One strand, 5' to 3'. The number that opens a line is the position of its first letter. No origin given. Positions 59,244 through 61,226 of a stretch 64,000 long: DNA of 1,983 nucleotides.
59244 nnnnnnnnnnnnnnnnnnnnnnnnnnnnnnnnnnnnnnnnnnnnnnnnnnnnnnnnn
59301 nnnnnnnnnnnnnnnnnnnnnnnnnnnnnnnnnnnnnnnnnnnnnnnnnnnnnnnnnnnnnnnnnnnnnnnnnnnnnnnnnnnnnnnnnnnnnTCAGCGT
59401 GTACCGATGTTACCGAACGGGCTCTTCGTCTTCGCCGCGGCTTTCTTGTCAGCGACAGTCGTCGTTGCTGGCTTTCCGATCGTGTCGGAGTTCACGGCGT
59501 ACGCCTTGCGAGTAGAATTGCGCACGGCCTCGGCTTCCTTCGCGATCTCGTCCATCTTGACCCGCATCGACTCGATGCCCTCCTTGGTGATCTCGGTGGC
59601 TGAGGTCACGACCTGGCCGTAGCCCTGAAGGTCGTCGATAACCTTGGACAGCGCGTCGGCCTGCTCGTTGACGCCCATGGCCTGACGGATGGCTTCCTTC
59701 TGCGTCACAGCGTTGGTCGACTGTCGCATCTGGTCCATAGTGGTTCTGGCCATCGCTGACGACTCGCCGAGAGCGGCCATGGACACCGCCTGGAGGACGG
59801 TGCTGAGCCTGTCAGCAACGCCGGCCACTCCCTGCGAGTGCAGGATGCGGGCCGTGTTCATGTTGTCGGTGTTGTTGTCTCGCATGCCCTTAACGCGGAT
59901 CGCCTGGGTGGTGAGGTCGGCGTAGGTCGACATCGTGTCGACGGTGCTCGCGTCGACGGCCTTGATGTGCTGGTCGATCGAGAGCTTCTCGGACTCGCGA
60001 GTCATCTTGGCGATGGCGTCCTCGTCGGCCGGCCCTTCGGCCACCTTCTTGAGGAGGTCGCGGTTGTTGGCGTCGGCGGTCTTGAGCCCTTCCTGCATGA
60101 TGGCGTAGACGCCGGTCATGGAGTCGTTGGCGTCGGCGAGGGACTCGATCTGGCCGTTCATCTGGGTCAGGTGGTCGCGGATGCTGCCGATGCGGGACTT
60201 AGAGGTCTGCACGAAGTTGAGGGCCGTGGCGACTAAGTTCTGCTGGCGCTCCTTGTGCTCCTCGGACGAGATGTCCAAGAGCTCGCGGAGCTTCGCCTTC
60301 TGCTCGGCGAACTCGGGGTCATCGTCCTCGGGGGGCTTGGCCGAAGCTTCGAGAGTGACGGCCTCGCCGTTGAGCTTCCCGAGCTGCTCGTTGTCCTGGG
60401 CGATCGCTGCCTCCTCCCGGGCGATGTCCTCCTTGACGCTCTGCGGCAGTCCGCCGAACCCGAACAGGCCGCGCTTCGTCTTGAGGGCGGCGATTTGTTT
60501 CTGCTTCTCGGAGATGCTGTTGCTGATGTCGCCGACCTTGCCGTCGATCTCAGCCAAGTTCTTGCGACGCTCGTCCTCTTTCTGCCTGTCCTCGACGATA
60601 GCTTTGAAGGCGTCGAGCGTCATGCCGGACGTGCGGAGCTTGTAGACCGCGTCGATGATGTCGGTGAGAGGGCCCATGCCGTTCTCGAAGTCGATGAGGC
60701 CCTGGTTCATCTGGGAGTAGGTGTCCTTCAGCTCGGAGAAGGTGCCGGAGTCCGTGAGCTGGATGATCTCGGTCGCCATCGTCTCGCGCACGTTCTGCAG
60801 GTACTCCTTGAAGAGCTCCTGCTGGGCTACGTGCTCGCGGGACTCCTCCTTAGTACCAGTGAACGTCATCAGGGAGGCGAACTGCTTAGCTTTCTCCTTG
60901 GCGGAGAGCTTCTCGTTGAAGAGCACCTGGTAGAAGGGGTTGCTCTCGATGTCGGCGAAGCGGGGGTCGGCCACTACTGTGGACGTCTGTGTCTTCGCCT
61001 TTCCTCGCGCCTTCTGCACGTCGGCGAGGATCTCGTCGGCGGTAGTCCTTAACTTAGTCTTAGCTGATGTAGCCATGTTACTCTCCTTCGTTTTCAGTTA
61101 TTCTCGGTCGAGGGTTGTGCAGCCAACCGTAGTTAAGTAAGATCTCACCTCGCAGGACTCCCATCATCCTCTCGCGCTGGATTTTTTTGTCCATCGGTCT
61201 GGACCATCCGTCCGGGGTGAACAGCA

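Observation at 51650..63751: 12-kb chaperone/AAA+ island interleaved with membrane proteins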

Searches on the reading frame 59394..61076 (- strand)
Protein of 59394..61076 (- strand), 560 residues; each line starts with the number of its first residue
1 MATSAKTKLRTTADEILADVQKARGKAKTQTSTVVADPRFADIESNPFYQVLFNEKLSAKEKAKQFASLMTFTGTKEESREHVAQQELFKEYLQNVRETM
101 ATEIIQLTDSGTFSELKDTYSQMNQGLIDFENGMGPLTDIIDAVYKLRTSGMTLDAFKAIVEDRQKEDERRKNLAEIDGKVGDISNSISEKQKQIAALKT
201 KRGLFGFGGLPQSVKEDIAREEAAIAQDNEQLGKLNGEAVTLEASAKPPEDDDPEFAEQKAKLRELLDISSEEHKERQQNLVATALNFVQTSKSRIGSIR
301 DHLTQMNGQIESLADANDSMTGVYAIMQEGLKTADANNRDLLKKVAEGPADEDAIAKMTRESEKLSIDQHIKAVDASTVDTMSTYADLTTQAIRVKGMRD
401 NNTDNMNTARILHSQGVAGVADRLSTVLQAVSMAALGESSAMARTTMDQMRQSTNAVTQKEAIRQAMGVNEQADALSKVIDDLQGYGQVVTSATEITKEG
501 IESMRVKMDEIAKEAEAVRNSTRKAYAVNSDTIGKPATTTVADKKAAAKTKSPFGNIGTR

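Call 4: search_protein_families(library=pfam, proteins=[window:59394-61076:-], max_evalue=0.01)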
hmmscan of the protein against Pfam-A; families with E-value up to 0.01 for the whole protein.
window:59394-61076:- (560 aa): 0 families

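Call 6: search_protein_families(library=phrogs, proteins=[window:59394-61076:-], max_evalue=0.01)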
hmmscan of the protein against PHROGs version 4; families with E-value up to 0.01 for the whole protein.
window:59394-61076:- (560 aa): 1 family
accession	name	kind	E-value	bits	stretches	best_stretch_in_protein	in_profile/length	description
phrog_17259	-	unknown function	0.007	17.3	0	526-550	16-40/48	-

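Call 21: search_solved_structures(query=window:59394-61076:-, max_evalue=10)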
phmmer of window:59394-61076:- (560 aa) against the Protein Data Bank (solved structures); distinct sequences matched with E-value up to 10: 1.
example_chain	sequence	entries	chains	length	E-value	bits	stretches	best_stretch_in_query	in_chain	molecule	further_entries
5fiy_A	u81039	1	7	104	0.28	13.6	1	255-320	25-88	PRKC APOPTOSIS WT1 REGULATOR PROTEIN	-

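Call 23: find_homologous_proteins(query=window:59394-61076:-, max_evalue=0.001)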
Query window:59394-61076:- (560 aa): 475 proteins with E <= 0.001 among 8000 candidates; the best 120 are listed.
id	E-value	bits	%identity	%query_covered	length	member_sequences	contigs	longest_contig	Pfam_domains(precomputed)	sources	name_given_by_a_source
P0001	0.0e+0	1170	100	100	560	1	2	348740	-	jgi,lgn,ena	-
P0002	2.8e-243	826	72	99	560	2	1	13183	-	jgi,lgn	jgi:hypothetical protein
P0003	6.3e-204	697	63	100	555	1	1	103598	-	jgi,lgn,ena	-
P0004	1.2e-192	659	60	100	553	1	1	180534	-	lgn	-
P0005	1.3e-172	593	59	94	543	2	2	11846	-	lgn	-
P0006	2.4e-156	540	52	95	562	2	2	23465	-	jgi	jgi:chromosome segregation ATPase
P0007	2.9e-155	536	51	100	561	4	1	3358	-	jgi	jgi:hypothetical protein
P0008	4.1e-155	536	51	100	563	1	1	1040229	-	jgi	jgi:hypothetical protein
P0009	4.4e-155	536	51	99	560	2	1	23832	-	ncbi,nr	ncbi:MAG: hypothetical protein JNL25_05990 [Rhodospirillaceae bacterium]|nr:hypothetical protein [Rh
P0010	9.1e-155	535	50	100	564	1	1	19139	-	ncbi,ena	-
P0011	9.6e-155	535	51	100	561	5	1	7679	-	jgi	jgi:hypothetical protein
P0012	1.1e-154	534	51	100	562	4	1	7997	-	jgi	jgi:hypothetical protein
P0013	2.5e-154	533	51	98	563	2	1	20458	-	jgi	jgi:hypothetical protein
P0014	9.6e-154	531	51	99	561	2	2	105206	-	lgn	-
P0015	9.7e-154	531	51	95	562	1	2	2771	-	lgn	-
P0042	8.5e-148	512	49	100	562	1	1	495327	-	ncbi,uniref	ncbi:hypothetical protein [Taklimakanibacter lacteus]|uniref:hypothetical protein n=1 Tax=Taklimakan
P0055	2.8e-145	503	50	99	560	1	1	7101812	-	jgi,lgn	jgi:hypothetical protein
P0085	2.3e-127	444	45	97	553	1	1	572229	-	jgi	jgi:hypothetical protein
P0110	3.6e-119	417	41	99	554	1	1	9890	-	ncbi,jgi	jgi:hypothetical protein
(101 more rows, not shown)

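Call 24: find_encoding_contigs(protein=P0055, flank=10000, max_places=2)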
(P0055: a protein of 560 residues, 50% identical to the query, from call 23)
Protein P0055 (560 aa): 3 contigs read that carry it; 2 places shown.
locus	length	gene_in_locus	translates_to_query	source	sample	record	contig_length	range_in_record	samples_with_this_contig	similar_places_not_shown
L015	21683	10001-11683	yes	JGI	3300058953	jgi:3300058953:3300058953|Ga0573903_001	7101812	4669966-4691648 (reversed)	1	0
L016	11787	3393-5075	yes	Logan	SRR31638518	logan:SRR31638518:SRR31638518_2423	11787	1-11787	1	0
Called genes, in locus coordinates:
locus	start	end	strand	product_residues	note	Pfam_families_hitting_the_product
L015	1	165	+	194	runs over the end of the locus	PF00583:Acetyltransf_1 (weak), PF13508:Acetyltransf_7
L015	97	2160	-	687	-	-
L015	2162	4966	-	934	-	PF07584:BatA, PF13709:DUF4159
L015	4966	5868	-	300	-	PF01882:DUF58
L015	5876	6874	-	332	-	PF00493:MCM (faint), PF20030:bpMoxR, PF07726:AAA_3, PF07728:AAA_5, PF17863:AAA_lid_2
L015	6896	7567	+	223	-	PF06938:DUF1285_N, PF21028:DUF1285_C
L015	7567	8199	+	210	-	PF00293:NUDIX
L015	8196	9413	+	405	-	PF01743:PolyA_pol, PF12627:PolyA_pol_RNAbd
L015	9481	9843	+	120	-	PF05899:Cupin_3, PF07883:Cupin_2 (faint)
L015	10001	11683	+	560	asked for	-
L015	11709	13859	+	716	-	PF13191:AAA_16 (faint), PF17871:AAA_lid_9, PF00158:Sigma54_activat (weak), PF00004:AAA (weak), PF07724:AAA_2, PF07728:AAA_5, PF10431:ClpB_D2-small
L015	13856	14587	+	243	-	PF07264:EI24 (weak)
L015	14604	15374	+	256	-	PF00106:adh_short, PF08659:KR (weak), PF13561:adh_short_C2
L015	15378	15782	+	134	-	PF02152:FolB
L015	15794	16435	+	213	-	PF13417:GST_N_3, PF13409:GST_N_2 (weak)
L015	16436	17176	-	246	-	PF13580:SIS_2, PF01380:SIS (faint)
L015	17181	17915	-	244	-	PF00392:GntR, PF01325:Fe_dep_repress (faint), PF07702:UTRA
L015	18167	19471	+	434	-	PF01547:SBP_bac_1, PF13416:SBP_bac_8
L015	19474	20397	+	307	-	PF00528:BPD_transp_1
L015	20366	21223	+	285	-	PF00528:BPD_transp_1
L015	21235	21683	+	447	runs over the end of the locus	PF07555:NAGidase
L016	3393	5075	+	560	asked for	-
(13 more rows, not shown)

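Call 25: find_encoding_contigs(protein=P0042, flank=10000, max_places=2)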
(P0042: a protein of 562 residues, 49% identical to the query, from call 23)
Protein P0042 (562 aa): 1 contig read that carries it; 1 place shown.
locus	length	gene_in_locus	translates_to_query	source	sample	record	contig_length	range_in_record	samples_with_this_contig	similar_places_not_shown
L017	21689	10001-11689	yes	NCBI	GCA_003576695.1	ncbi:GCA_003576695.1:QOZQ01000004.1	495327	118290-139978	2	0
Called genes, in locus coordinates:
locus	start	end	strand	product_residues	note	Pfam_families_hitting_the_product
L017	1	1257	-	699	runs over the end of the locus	-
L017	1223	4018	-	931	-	PF07584:BatA, PF13709:DUF4159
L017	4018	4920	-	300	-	PF01882:DUF58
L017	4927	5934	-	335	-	PF00493:MCM (faint), PF20030:bpMoxR, PF07726:AAA_3, PF07728:AAA_5, PF17863:AAA_lid_2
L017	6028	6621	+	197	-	PF06938:DUF1285_N, PF21028:DUF1285_C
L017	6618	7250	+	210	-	PF00293:NUDIX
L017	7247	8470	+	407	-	PF01743:PolyA_pol, PF12627:PolyA_pol_RNAbd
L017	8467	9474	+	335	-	PF06674:DUF1176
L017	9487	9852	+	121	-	PF05899:Cupin_3, PF07883:Cupin_2 (faint)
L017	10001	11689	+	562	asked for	-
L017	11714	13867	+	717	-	PF00158:Sigma54_activat (faint), PF13191:AAA_16 (faint), PF17871:AAA_lid_9, PF00004:AAA (weak), PF07724:AAA_2, PF07728:AAA_5, PF10431:ClpB_D2-small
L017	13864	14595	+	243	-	-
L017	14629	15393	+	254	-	PF00106:adh_short, PF08659:KR, PF13561:adh_short_C2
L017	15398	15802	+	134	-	PF02152:FolB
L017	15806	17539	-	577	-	PF01266:DAO, PF16901:DAO_C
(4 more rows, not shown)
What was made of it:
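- In the two bacterial neighbourhoods examined (three loci: two contigs sharing one gene order, plus Taklimakanibacter lacteus) the neighbours are housekeeping genes (calls 24, 25). In the two bacterial neighbourhoods examined the neighbours are housekeeping genes and the gene order is the same (calls 24, 25).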

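Call 26: search_protein_families(library=ncbifam, proteins=[window:59394-61076:-], max_evalue=0.01)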
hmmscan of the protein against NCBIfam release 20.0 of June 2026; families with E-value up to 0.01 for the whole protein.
window:59394-61076:- (560 aa): 0 families

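Call 27: search_protein_families(library=pfam, proteins=[L015:13856-14587:+, L015:10001-11683:+], max_evalue=0.1)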
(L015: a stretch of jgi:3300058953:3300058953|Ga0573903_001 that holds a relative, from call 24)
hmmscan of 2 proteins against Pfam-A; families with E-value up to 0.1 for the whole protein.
L015:13856-14587:+ (243 aa): 1 family
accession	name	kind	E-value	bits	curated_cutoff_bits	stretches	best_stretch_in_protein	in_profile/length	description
PF07264.17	EI24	-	9e-06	26.4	32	1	19-125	102-197/199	Sulfate transporter CysZ/Etoposide-induced protein 2.4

L015:10001-11683:+ (560 aa): 2 families
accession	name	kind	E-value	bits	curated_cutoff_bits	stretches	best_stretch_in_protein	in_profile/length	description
PF04513.17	Baculo_PEP_C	-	0.04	14.4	38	0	108-200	25-110/140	Baculovirus polyhedron envelope protein, PEP, C terminus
PF25805.1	IQUB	-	0.088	12.7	27.8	0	117-192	40-109/140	IQUB-like domain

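Call 29: find_related_loci(query=A1, collection=genome_contigs, flank=6000)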
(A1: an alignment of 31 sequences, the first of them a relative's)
Query A1 (560 aa) in genome_contigs; peptide patterns used: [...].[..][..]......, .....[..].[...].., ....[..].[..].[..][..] (x = any residue, [..] = any of these).
528 stretches matched a pattern; 87 encode a relative of the query (tblastn E <= 1e-3); the best 80 are kept; 80 distinct loci.
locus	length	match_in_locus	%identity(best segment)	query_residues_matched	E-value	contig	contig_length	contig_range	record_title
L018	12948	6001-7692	50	1-560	7e-168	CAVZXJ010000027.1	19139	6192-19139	MAG: uncultured Alphaproteobacteria bacterium isolate MFD04651.bin.2.77 genome assembly, contig: contig_27556, whole gen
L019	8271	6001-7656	51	2-554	2e-166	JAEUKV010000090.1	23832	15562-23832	MAG: Rhodospirillaceae bacterium isolate new MAG-104 k141_636514, whole genome shotgun sequence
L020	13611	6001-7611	51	1-532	2e-163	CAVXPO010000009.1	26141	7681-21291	MAG: uncultured Alphaproteobacteria bacterium isolate MFD04651.bin.1.149 genome assembly, contig: contig_1975, whole gen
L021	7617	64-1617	51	37-554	3e-161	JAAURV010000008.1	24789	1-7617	MAG: Hyphomicrobiales bacterium isolate RU_4_15 NODE_761_length_24789_cov_2.498824, whole genome shotgun sequence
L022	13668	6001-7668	49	1-554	5e-161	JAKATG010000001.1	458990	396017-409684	MAG: Proteobacteria bacterium isolate YP2.bin35 NODE_6_length_458990_cov_7.860350, whole genome shotgun sequence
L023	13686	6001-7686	49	1-560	2e-160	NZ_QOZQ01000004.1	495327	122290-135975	Taklimakanibacter lacteus strain SYSU D60012 s1058_Contig4, whole genome shotgun sequence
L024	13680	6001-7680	50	2-560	1e-160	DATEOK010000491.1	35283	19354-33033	MAG TPA_asm: Dongiaceae bacterium isolate SMAG_U8993 k141_604760, whole genome shotgun sequence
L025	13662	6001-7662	48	4-555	5e-160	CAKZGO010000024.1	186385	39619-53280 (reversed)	MAG TPA_asm: uncultured Dongia sp. isolate ERR2114811_bin.4_CONCOCT_v1.1_MAG genome assembly, contig: ERZ1034369.19, who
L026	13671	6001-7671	48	1-554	5e-159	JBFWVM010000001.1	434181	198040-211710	MAG: Parvibaculaceae bacterium isolate CA_2019_TPBF_94 NODE_173_length_434181_cov_9.399630_TPBF, whole genome shotgun se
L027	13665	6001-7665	50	1-554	6e-159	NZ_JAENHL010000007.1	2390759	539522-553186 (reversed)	Taklimakanibacter albus strain YIM B02566 GCM70020045_7, whole genome shotgun sequence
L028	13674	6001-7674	49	1-554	2e-158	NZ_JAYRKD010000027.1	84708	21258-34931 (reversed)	MAG: Dongia sp. isolate SZ_szas3bin.6 NODE_287_length_84708_cov_3.49129, whole genome shotgun sequence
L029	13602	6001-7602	48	1-532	2e-156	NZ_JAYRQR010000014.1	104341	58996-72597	MAG: Dongia sp. isolate XM1_ASGE2bin.9 k141_61450, whole genome shotgun sequence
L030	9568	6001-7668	48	1-554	4e-156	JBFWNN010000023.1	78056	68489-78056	MAG: Parvibaculaceae bacterium isolate CA_2019_TPBF_113 NODE_2605_length_78056_cov_7.861733_TPBF, whole genome shotgun s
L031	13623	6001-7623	50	1-539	3e-159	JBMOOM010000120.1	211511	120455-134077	MAG: Pseudomonadota bacterium isolate Betzabe_MAG102 MAG102_120, whole genome shotgun sequence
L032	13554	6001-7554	51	16-532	1e-153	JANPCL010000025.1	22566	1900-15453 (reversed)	MAG: Hyphomicrobiales bacterium isolate VAR_78_metabat_517 VAR_78_k141_3669695, whole genome shotgun sequence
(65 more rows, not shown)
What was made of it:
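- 59394..61076 (-): 560-aa all-helical protein, first gene of the conserved triad; predicted partner or client of the ATPase. There are 475 homologues, about 50% identical in proteobacterial chromosomes (calls 23-25, 29).
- The distribution is patchy: 87 relatives found in a scan of 185,579 species representatives, spread over Alpha-, Gamma- and Deltaproteobacteria, Verrucomicrobiota and Bacteroidota (call 29).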

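Call 37: predict_structure(alignment_id=A1)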
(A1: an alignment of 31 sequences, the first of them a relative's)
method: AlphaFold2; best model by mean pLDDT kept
length: 560 residues; sequences in the alignment: 31
mean_pLDDT: 73.4   pTM: 0.50
mean pLDDT of the five models: 73.4, 72.7, 69.0, 67.6, 67.1
residues with pLDDT >= 90: 106; 70-90: 272; 50-70: 94; < 50: 88
segments of 3 or more residues with pLDDT < 50: 1-35, 468-472, 482-497, 529-550
pLDDT, mean of each block of 10 residues (from residue 1): 33 45 33 53 88 90 93 86 91 89 77 72 79 77 77 75 80 88 91 88 63 87 92 89 71 76 74 76 82 82 85 89 93 94 85 86 92 92 89 87 84 76 73 67 58 59 49 49 44 47 63 68 54 35 32 59
secondary structure, 60 per line:
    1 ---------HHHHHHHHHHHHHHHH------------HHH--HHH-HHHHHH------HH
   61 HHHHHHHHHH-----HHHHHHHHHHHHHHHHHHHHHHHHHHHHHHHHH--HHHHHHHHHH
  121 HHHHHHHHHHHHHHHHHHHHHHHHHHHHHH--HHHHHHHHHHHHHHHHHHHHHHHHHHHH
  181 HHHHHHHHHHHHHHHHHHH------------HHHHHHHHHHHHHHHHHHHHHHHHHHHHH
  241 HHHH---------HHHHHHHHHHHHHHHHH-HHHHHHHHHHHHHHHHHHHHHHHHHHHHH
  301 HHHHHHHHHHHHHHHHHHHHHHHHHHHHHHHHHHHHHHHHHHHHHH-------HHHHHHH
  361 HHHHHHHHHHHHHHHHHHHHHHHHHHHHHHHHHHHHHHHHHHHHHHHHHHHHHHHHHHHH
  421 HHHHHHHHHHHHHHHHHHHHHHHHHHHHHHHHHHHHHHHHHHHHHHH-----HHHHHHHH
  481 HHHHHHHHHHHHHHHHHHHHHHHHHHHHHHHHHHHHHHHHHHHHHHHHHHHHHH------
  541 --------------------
elements in order: H10-25 H47-52 H59-70 H76-108 H111-150 H153-199 H212-244 H254-270 H272-346 H354-467 H473-534

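Call 40: fold_search(model_id=the predicted structure, library=pdb)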
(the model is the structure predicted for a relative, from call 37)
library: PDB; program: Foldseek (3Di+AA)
matches with E <= 10: 567; with E <= 0.001: 0
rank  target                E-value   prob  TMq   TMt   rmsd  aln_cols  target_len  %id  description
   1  9d01                  2.7e-03  0.77  0.10  0.14  46.5       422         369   14  Crystal Structure of a-iTHR-201 (released 2025-12-10)
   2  9mg8_A                8.1e-03  0.63  0.10  0.14  44.2       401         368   13  Crystal Structure of b-iTHR-110 (released 2025-12-17)
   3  9mg8_B                8.4e-03  0.82  0.12  0.17  47.6       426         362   11  Crystal Structure of b-iTHR-110 (released 2025-12-17)
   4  8w20_A                8.8e-03  0.44  0.11  0.09  41.6       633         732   14  Umb1 umbrella toxin particle (released 2024-04-17)
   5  4tql_B                3.9e-02  0.54  0.10  0.19  34.1       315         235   11  Computationally designed three helix bundle (released 2014-10-15)
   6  9a65_B                4.5e-02  0.99  0.25  0.21  53.0       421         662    9  Integrative model of YVAQ-MCPB by crosslinking MS and deep learning (released 2024-09-18)
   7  7zr1_D                4.9e-02  0.35  0.12  0.09  86.4       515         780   13  Chaetomium thermophilum Mre11-Rad50-Nbs1 complex bound to ATPyS (composite structure) (released 2023-01-11)
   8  8snb_1H               6.6e-02  0.72  0.17  0.22  67.4       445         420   12  atomic model of sea urchin sperm doublet microtubule (48-nm periodicity) (released 2023-06-28)
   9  9y6s_6o               7.3e-02  0.33  0.13  0.03  73.0       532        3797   11  96-nm repeat of the Leishmania tarentolae doublet microtubule (released 2025-12-17)
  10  7n6g_3R               8.3e-02  0.57  0.15  0.22  55.5       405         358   11  C1 of central pair (released 2022-05-18)
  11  4tql_A                8.6e-02  0.38  0.10  0.20  35.0       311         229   11  Computationally designed three helix bundle (released 2014-10-15)
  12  6mbz_A                9.9e-02  0.44  0.08  0.08  44.7       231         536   12  Structure of Transcription Factor (released 2019-06-19)
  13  9a69_B                1.1e-01  0.98  0.26  0.22  42.7       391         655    9  Integrative model of MCPB-MCPC by crosslinking MS and deep learning (released 2024-09-18)
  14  7zr1_C                1.1e-01  0.25  0.12  0.09  84.2       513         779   12  Chaetomium thermophilum Mre11-Rad50-Nbs1 complex bound to ATPyS (composite structure) (released 2023-01-11)
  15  8f7n                  1.2e-01  0.30  0.11  0.15  31.4       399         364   12  Crystal structure of chemoreceptor McpZ ligand sensing domain (released 2023-07-05)
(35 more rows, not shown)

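Call 41: search_protein_families(library=padloc, proteins=[window:59394-61076:-], max_evalue=0.01)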
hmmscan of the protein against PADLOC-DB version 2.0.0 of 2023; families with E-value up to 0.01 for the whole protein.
window:59394-61076:- (560 aa): 1 family
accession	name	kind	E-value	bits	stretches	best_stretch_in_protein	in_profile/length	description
PDLC02336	AbiLi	-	0.00055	17.6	1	37-204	63-226/340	AbiLi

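Call 45: find_encoding_contigs(protein=P0003, flank=10000, max_places=1)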
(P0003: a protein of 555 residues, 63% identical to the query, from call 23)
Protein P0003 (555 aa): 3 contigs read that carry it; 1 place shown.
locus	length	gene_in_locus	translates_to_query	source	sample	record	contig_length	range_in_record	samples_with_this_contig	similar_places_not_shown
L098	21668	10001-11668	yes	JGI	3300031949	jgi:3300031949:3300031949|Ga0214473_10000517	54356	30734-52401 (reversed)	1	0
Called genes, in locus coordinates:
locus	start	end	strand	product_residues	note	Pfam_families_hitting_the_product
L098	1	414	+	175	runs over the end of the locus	-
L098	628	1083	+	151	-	-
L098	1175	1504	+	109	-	-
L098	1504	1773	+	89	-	-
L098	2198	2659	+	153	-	PF10686:YAcAr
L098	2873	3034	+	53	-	-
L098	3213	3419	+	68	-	-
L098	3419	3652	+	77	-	-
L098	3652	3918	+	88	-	-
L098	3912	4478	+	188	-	-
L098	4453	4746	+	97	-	-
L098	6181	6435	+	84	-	-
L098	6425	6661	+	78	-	-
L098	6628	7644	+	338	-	PF00226:DnaJ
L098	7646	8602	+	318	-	-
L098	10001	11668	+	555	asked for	-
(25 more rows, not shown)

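Call 46: find_encoding_contigs(protein=P0004, flank=10000, max_places=1)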
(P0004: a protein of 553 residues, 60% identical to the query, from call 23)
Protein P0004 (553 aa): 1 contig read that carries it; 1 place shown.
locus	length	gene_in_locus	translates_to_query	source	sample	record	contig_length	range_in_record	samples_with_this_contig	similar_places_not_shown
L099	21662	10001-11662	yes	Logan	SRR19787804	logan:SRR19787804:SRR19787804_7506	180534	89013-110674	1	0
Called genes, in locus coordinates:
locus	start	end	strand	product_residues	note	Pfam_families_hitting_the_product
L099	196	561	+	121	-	-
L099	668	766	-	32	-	-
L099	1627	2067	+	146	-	-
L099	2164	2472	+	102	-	-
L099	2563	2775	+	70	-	-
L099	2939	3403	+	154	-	PF10686:YAcAr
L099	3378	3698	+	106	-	-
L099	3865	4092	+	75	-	-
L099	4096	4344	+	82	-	-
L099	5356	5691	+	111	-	-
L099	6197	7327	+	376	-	PF00226:DnaJ (weak)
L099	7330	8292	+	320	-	-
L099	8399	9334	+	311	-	PF16868:NMT1_3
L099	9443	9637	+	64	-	-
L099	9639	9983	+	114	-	-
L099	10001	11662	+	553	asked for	-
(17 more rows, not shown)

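Call 63: fold_search(model_id=the predicted structure, library=viral)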
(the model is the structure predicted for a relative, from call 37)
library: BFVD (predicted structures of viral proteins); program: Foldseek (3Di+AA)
matches with E <= 10: 511; with E <= 0.001: 3
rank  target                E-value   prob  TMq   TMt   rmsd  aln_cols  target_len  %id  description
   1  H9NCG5                8.8e-05  1.00  0.16  0.07  30.0       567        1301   14  (no name in the UniProt tables at hand)
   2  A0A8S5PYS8            4.9e-04  1.00  0.18  0.12  44.8       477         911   13  Tail fiber protein [Podoviridae sp. ctIlO27]
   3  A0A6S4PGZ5            9.8e-04  0.90  0.14  0.12  33.0       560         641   11  T10G3.5 [uncultured phage_MedDCM-OCT-S39-C11]
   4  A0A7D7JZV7            1.1e-03  1.00  0.16  0.16  30.5       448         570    9  (no name in the UniProt tables at hand)
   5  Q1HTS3                1.1e-03  0.98  0.15  0.17  106.0       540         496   13  F3L [Squirrelpox virus]
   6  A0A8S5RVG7            1.5e-03  0.99  0.16  0.13  43.0       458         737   12  STRUCTURAL MAINTENANCE OF CHROMOSOMES PROTEIN [Siphoviridae sp. ctHip2]
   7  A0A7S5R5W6            1.5e-03  0.92  0.14  0.09  48.2       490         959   12  (no name in the UniProt tables at hand)
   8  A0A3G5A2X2            1.7e-03  0.94  0.17  0.09  42.2       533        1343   11  DNA repair exonuclease [Harvfovirus sp.]
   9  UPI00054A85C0         2.4e-03  0.91  0.14  0.10  38.9       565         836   12  (no name look-up for this kind of identifier)
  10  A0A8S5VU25            2.8e-03  0.97  0.21  0.15  37.0       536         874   14  STRUCTURAL MAINTENANCE OF CHROMOSOMES PROTEIN [Ackermannviridae sp.]
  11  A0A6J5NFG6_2          2.9e-03  0.57  0.11  0.06  74.3       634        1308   12  Phage tail tape measure protein [uncultured Caudovirales phage]
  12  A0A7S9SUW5            3.1e-03  1.00  0.23  0.35  38.9       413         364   12  (no name in the UniProt tables at hand)
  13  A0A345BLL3            4.6e-03  0.82  0.14  0.10  35.3       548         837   14  Putative SMC domain-containing protein [Erwinia phage Wellington]
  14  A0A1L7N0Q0            4.6e-03  0.47  0.11  0.08  50.5       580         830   12  Putative SbcC-ATPase [Ralstonia phage RP12]
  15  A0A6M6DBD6            5.2e-03  0.54  0.12  0.06  31.3       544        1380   13  (no name in the UniProt tables at hand)
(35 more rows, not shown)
